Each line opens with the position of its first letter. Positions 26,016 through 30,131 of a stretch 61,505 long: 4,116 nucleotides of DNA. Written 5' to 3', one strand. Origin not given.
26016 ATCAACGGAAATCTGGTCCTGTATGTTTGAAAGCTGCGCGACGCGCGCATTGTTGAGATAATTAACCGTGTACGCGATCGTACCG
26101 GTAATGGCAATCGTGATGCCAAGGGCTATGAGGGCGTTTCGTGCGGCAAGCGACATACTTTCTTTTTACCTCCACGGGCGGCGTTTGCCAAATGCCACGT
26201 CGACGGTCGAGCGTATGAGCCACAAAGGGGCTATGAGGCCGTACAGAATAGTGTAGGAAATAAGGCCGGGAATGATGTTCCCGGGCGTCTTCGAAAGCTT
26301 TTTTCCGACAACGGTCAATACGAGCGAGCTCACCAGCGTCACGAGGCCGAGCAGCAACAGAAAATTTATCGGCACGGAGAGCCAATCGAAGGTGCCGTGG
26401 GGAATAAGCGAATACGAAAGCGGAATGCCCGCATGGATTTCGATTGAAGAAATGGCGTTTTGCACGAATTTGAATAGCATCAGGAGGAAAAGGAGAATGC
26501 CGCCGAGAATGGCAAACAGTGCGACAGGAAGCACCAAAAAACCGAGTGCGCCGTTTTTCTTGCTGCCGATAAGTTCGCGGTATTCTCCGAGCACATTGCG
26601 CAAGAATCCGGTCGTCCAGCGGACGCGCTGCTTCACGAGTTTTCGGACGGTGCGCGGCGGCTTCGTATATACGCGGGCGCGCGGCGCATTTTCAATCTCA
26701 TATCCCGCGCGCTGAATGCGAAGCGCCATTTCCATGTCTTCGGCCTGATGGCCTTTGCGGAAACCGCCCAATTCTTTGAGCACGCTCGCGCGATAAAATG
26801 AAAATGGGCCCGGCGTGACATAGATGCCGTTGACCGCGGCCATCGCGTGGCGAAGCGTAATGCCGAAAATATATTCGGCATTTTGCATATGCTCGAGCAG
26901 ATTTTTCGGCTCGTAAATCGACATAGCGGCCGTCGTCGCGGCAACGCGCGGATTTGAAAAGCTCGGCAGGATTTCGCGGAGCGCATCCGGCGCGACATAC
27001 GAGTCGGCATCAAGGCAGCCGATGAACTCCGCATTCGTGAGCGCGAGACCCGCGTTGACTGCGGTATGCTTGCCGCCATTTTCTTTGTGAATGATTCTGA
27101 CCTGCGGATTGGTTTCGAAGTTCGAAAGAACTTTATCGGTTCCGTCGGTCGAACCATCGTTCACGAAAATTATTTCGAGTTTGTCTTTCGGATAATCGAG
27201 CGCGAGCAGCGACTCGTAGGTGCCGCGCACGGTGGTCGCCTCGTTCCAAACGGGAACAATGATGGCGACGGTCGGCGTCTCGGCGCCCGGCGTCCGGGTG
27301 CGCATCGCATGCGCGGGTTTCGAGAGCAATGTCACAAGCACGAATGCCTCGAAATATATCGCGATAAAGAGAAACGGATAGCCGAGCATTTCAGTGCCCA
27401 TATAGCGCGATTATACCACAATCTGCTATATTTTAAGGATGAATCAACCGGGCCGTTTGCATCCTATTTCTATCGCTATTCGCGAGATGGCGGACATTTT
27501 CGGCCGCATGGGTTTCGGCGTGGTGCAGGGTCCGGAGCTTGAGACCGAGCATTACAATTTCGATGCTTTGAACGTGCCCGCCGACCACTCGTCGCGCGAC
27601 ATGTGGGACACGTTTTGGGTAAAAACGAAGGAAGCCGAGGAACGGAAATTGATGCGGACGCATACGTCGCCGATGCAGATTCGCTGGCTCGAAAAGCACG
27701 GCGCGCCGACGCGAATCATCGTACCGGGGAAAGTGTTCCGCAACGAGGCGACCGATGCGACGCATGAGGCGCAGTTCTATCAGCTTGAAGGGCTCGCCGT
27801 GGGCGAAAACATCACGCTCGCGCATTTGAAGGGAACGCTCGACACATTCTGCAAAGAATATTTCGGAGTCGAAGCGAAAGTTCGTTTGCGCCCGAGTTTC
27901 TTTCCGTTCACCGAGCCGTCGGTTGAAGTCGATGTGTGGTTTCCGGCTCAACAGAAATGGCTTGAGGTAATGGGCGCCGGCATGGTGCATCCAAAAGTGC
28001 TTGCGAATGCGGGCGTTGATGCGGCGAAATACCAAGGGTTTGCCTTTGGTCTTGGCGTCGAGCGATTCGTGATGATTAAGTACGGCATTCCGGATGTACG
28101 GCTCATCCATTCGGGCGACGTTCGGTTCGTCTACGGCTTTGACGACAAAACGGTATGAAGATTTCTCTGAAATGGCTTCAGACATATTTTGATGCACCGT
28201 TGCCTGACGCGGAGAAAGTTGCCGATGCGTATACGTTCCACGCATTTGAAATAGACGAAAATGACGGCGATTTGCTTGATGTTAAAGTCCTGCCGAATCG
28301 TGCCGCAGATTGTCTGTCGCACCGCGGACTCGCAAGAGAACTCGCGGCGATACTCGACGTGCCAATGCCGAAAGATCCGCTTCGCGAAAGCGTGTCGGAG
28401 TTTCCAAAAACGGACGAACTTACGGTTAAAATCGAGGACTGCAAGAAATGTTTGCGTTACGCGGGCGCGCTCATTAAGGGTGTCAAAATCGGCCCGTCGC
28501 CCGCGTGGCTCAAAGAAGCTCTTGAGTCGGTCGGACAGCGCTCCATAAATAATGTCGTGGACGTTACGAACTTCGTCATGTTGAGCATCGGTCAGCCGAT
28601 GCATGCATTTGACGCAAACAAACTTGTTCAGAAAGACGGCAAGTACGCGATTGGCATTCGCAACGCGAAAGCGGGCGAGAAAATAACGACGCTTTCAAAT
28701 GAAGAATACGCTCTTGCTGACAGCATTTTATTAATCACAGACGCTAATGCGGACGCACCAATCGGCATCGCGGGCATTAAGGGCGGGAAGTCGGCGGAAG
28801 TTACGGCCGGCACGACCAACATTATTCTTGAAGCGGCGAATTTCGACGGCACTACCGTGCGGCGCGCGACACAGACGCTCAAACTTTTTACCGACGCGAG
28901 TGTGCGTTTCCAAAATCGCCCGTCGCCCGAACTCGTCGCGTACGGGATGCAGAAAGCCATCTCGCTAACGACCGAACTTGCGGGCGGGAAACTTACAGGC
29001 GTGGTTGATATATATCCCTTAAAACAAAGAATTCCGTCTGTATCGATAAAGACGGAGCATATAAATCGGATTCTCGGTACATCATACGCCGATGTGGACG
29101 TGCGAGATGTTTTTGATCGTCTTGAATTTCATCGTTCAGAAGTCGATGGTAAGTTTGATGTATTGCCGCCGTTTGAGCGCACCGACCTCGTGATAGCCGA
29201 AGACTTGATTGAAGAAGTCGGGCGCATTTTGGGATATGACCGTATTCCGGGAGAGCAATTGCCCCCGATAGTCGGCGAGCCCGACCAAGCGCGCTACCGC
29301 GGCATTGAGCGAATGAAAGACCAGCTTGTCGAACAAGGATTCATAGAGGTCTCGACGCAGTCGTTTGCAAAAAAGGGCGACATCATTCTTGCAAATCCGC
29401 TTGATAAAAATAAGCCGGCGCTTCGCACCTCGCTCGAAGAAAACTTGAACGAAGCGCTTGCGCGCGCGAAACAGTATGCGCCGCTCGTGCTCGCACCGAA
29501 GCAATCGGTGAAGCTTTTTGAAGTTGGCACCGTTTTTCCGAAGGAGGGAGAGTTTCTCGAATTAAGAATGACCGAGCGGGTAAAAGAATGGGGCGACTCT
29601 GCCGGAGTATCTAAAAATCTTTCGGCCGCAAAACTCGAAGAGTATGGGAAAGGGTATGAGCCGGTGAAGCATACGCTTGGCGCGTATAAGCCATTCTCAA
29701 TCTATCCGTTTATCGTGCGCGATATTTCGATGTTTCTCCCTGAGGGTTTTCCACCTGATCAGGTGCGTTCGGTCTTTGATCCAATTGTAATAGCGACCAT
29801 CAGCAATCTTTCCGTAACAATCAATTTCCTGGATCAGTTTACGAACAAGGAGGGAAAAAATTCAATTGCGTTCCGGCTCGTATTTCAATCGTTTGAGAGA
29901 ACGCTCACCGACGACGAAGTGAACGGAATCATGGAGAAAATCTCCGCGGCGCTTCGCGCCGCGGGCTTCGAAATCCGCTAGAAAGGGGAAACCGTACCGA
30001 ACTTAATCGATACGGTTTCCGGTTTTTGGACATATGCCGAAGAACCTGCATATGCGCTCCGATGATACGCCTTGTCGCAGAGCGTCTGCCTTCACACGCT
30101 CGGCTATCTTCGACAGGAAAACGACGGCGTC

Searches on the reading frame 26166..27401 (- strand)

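Call 75: search_protein_families(library=pfam, proteins=[window:26166-27401:-], max_evalue=0.00001)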
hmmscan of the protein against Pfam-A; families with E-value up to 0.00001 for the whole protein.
window:26166-27401:- (411 aa): 6 families
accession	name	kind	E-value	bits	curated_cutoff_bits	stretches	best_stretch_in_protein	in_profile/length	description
PF00535.33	Glycos_transf_2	-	1.9e-31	109.7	23.3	1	47-211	2-167/168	Glycosyl transferase family 2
PF13641.12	Glyco_tranf_2_3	-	2.8e-28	99.9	27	1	43-265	1-230/230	Glycosyltransferase like family 2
PF13632.12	Glyco_trans_2_3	-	2.5e-27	96.4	27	1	127-313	2-181/198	Glycosyl transferase family group 2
PF13506.12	Glyco_transf_21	-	3.5e-14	53.1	21.7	1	111-263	18-173/174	Glycosyl transferase family 21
PF10111.15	Glyco_tranf_2_2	-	5.1e-10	39.7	27.3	1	48-245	3-215/276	Glycosyltransferase like family 2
PF03142.21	Chitin_synth_2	-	3.6e-06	26.3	27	0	118-209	196-290/527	Chitin synthase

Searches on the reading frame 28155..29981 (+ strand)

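Call 75: search_protein_families(library=pfam, proteins=[window:28155-29981:+], max_evalue=0.00001)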
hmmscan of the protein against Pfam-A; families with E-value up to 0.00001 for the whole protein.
window:28155-29981:+ (608 aa): 4 families
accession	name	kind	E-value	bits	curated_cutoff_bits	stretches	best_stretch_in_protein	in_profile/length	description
PF03483.22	B3_4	-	4e-54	183.3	29.3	1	98-277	1-174/174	B3/4 domain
PF03484.21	B5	-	3.9e-16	59.4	28.6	1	297-361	2-67/67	tRNA synthetase B5 domain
PF03147.19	FDX-ACB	-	4.7e-16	59.4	31.1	1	515-608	1-94/94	Ferredoxin-fold anticodon binding domain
PF17759.6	tRNA_synthFbeta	-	2.4e-06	27.6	22.4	0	373-464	11-109/214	Phenylalanyl tRNA synthetase beta chain CLM domain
